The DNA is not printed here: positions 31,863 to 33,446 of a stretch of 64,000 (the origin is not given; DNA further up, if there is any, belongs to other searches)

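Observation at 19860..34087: A ~14 kb phage-encoded glycan biosynthesis island including an E1-type [2Fe-2S] sugar 3-dehydrase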

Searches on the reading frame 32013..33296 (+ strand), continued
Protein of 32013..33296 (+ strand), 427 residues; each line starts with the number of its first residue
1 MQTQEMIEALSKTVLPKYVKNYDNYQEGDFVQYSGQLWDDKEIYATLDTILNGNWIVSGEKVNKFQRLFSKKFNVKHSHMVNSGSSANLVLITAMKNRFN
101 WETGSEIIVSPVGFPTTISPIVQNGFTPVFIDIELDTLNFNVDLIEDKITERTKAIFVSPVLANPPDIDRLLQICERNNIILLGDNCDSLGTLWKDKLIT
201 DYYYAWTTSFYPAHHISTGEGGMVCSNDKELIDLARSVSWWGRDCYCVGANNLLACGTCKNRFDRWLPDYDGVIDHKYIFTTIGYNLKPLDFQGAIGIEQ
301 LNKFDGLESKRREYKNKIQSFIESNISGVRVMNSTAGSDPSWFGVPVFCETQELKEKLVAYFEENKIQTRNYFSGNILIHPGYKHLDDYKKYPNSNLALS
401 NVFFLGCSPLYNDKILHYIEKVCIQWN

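Call 20: find_encoding_contigs(protein=P0080, flank=10000, max_places=3)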
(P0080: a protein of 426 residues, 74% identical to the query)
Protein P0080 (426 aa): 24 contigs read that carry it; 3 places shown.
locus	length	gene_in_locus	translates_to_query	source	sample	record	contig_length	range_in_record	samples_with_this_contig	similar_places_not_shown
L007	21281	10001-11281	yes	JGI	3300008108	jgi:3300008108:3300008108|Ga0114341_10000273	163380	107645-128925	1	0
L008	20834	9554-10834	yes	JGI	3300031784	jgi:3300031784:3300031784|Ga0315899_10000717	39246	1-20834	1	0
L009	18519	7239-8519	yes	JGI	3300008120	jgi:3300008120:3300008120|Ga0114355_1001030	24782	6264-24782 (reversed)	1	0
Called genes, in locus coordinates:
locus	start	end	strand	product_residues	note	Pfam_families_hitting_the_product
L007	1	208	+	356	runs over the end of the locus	PF00154:RecA_N, PF21134:T4_UVSX_C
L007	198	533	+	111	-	-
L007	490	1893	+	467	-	PF00772:DnaB (weak), PF13481:AAA_25, PF03796:DnaB_C, PF06745:ATPase (weak)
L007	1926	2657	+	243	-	-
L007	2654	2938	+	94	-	-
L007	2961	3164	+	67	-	-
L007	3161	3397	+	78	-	-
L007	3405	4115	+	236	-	PF00535:Glycos_transf_2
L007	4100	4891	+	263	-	PF04321:RmlD_sub_bind, PF01370:Epimerase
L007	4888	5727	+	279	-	-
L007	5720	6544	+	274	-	PF09612:HtrL_YibB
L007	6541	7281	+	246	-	-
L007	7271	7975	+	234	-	-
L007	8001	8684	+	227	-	PF27674:DUF8361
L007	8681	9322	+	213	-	-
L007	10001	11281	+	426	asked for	PF01041:DegT_DnrJ_EryC1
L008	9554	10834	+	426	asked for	PF01041:DegT_DnrJ_EryC1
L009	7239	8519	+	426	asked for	PF01041:DegT_DnrJ_EryC1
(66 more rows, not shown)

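Call 21: list_cluster_members(proteins=[P0022, P0080, P0039])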
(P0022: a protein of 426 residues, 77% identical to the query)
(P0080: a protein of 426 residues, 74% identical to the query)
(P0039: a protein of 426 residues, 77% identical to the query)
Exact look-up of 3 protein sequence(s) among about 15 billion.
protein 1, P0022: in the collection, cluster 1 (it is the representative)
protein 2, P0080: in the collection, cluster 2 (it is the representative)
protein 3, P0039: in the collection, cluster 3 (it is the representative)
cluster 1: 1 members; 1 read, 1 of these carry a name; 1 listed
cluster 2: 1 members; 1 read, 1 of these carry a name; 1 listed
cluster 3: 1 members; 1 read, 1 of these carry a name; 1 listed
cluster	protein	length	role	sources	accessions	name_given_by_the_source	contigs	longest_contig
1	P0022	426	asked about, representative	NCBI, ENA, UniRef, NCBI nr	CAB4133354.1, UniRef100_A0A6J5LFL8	WecE Predicted pyridoxal phosphate-dependent enzyme apparently involved in regulation of ...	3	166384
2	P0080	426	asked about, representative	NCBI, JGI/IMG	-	CDP-6-deoxy-D-xylo-4-hexulose-3-dehydrase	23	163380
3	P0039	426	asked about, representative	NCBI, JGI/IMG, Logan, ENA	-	CDP-6-deoxy-D-xylo-4-hexulose-3-dehydrase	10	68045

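Call 33: get_annotated_region(hit=H2, flank=14000)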
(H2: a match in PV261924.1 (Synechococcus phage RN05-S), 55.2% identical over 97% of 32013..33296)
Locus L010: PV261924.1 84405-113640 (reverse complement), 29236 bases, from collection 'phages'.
description: Synechococcus phage RN05-S, complete genome.
organism: Synechococcus phage RN05-S (NCBI taxid 3412547)
taxonomy: Viruses
host: Synechococcus sp. MW02; source: seawater; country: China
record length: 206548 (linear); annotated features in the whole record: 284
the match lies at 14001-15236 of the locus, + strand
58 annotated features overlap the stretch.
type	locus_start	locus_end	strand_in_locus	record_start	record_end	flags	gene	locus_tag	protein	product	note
CDS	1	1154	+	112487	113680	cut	-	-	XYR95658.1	ribonucleotide reductase class Ia beta subunit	-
CDS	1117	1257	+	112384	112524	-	-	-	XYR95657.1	hypothetical protein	-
CDS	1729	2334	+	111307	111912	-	-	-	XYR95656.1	tail lysozyme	-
CDS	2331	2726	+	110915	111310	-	-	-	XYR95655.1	high light-inducible protein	-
tRNA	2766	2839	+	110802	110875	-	-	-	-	tRNA-Arg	-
tRNA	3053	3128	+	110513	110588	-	-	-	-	tRNA-Thr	-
tRNA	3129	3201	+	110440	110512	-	-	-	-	tRNA-Ala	-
CDS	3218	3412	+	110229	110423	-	-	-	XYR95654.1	tail fiber protein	-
tRNA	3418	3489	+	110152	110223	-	-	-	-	tRNA-Asn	-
tRNA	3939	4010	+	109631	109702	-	-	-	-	tRNA-Val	-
CDS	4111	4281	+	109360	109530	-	-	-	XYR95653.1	hypothetical protein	-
CDS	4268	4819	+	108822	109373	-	-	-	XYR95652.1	2OG-Fe(II) oxygenase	-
CDS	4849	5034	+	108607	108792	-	-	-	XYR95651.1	hypothetical protein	-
tRNA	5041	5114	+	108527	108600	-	-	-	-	tRNA-Ser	-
tRNA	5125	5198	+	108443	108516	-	-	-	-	tRNA-Pro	-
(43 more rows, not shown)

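Call 34: get_annotated_region(hit=H3, flank=10000)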
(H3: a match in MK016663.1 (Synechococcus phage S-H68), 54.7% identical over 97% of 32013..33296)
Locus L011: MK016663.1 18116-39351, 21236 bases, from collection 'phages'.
description: Synechococcus phage S-H68, partial genome.
organism: Synechococcus phage S-H68 (NCBI taxid 2545436)
taxonomy: Viruses; Duplodnaviria; Heunggongvirae; Uroviricota; Caudoviricetes; Kyanoviridae
host: Synechococcus sp. LTWRED; source: -; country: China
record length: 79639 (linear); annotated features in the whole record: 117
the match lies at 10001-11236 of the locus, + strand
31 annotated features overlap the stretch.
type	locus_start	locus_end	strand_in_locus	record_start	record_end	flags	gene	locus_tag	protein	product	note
CDS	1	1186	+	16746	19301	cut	-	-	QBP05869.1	baseplate wedge tail fiber connector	Phage baseplate wedge tail fiber connector (T4-like gp9)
CDS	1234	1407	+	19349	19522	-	-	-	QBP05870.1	hypothetical protein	-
CDS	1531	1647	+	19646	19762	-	-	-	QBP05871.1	hypothetical protein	-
CDS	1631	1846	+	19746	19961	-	-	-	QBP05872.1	hypothetical protein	-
CDS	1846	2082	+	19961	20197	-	-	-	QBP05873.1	hypothetical protein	T4-like phage protein, T4 GC0250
CDS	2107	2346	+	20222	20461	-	-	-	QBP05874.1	hypothetical protein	-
CDS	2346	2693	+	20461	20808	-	-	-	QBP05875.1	hypothetical protein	-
CDS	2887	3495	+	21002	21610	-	-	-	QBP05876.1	hypothetical protein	-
CDS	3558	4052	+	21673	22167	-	-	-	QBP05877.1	glycerol-3-phosphate cytidylyltransferase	-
CDS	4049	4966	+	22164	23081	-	-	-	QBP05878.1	dTDP-glucose 4,6-dehydratase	-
CDS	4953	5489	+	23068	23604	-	-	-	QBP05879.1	dTDP-4-dehydrorhamnose 3,5-epimerase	-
CDS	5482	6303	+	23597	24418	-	-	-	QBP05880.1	NAD-dependent epimerase/dehydratase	-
CDS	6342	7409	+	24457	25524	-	-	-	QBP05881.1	UDP-glucose 4-epimerase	-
CDS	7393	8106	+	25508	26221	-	-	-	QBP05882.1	hypothetical protein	-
CDS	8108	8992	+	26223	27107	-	-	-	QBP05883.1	hypothetical protein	-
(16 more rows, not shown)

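Call 39: find_related_loci(query=window:32013-33296:+, collection=viral_contigs, flank=10000)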
Query window:32013-33296:+ (427 aa) in viral_contigs; peptide patterns used: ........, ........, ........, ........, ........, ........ (x = any residue, [..] = any of these).
559 stretches matched a pattern; 551 encode a relative of the query (tblastn E <= 1e-3); the best 80 are kept; 80 distinct loci.
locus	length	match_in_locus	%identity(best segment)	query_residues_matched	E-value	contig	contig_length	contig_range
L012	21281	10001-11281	78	1-427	0e+0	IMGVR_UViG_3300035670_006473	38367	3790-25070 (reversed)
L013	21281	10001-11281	78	1-427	0e+0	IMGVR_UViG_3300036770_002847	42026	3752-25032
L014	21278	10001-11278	77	1-426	0e+0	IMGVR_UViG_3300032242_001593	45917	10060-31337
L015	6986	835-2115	78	1-427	0e+0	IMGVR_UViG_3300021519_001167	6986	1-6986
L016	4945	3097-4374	78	1-426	0e+0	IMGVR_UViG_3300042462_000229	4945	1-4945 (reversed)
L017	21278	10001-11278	78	1-426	0e+0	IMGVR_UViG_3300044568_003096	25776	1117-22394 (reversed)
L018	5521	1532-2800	77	5-427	0e+0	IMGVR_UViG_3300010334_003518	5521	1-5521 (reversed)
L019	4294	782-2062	77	1-427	0e+0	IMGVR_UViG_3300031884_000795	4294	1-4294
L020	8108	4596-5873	77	1-426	0e+0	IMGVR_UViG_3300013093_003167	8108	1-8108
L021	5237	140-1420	77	1-427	0e+0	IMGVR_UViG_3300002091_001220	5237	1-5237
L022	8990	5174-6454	76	1-427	0e+0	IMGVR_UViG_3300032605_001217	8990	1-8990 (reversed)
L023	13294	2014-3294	76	1-427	0e+0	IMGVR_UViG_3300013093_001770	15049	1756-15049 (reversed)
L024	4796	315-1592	77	1-426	0e+0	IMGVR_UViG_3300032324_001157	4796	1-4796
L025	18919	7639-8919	78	1-427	0e+0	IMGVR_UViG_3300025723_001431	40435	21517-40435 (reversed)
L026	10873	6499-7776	78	1-426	0e+0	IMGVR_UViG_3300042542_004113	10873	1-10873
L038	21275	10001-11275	75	3-427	0e+0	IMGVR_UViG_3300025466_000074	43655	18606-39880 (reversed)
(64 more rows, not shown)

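Call 55: find_related_loci(query=A1, collection=genome_contigs, flank=10000)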
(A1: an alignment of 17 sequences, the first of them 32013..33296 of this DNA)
Query A1 (427 aa) in genome_contigs; peptide patterns used: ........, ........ (x = any residue, [..] = any of these).
600 stretches matched a pattern (row limit reached: there are more); 596 encode a relative of the query (tblastn E <= 1e-3); the best 80 are kept; 80 distinct loci.
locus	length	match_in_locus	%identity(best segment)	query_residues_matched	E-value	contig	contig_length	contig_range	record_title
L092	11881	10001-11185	55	29-422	1e-154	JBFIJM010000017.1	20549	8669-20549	MAG: Candidatus Saccharimonadales bacterium isolate Mix_sand11.2021.09.Z.86 k141_1266462_length_20549_cov_18.2270, whole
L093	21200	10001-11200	55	26-426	1e-152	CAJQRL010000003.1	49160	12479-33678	MAG: uncultured Nitrosomonadaceae bacterium isolate RIS_SAG_02 genome assembly, contig: c_000000000224, whole genome sho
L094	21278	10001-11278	47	2-420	1e-131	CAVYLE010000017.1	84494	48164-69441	MAG: uncultured Verrucomicrobiae bacterium isolate MFD01476.bin.1.197 genome assembly, contig: contig_74322, whole genom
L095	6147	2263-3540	35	6-422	4e-88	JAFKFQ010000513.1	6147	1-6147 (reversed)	Bacterium isolate SCN18_30_10_14_R2_B_71_11 SCN18_30_10_14_R2_B_scaffold_6056, whole genome shotgun sequence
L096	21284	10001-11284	37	1-422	2e-87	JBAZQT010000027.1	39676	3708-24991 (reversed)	MAG: Methanoregula sp. isolate SO_2017_SWC_6 scaffold_896_c1_LP-4_2017, whole genome shotgun sequence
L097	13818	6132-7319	36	31-422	1e-87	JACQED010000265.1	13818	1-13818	MAG: Chloroflexi bacterium isolate NC_groundwater_1012_Pr1_S-0.65um_63_12 Montesol18_Sp65_coassembly_scaffold_591120, wh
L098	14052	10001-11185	38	31-422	4e-87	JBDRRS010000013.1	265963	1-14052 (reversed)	MAG: bacterium isolate MEGAHIT-group-3.104 k141_145715, whole genome shotgun sequence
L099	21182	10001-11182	37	31-421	1e-86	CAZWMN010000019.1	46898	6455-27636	MAG TPA_asm: uncultured Pirellulales bacterium isolate binchicken_co33_34 genome assembly, contig: NODE_551_length_46898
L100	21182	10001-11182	38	31-420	2e-86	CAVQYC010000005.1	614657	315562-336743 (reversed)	MAG: uncultured delta proteobacterium isolate MFD01828.bin.1.64 genome assembly, contig: contig_26236, whole genome shot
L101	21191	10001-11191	36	29-422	3e-86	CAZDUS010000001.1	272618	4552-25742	MAG TPA_asm: uncultured Verrucomicrobiota bacterium isolate SRP272421_co1_512 genome assembly, contig: NODE_14_length_27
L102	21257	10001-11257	36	4-419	1e-85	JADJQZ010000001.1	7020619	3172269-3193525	MAG: Candidatus Obscuribacter sp. isolate Fred_18-Q3-R57-64_MAXAC.356 tig00000077-10-70086850, whole genome shotgun sequ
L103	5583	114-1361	36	31-419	1e-85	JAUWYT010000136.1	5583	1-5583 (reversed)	MAG: Chloroflexota bacterium isolate CSMAG_2717 CSMAG_2717_k141_619705_length_5583_cov_6.0000, whole genome shotgun sequ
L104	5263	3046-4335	34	3-422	9e-86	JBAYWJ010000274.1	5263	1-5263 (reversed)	MAG: Kiritimatiellia bacterium isolate SO_2016_LW3_80 scaffold26468_LW162_2016, whole genome shotgun sequence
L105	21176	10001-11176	37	31-419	2e-85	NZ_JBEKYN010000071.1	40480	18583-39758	MAG: Methanoregula sp. isolate SPRUCE 676 SPRUCE_676_71, whole genome shotgun sequence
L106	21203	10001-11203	36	25-419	6e-85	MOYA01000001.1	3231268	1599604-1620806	MAG: Candidatus Obscuribacter phosphatis isolate EBPR_351 scaffold1, whole genome shotgun sequence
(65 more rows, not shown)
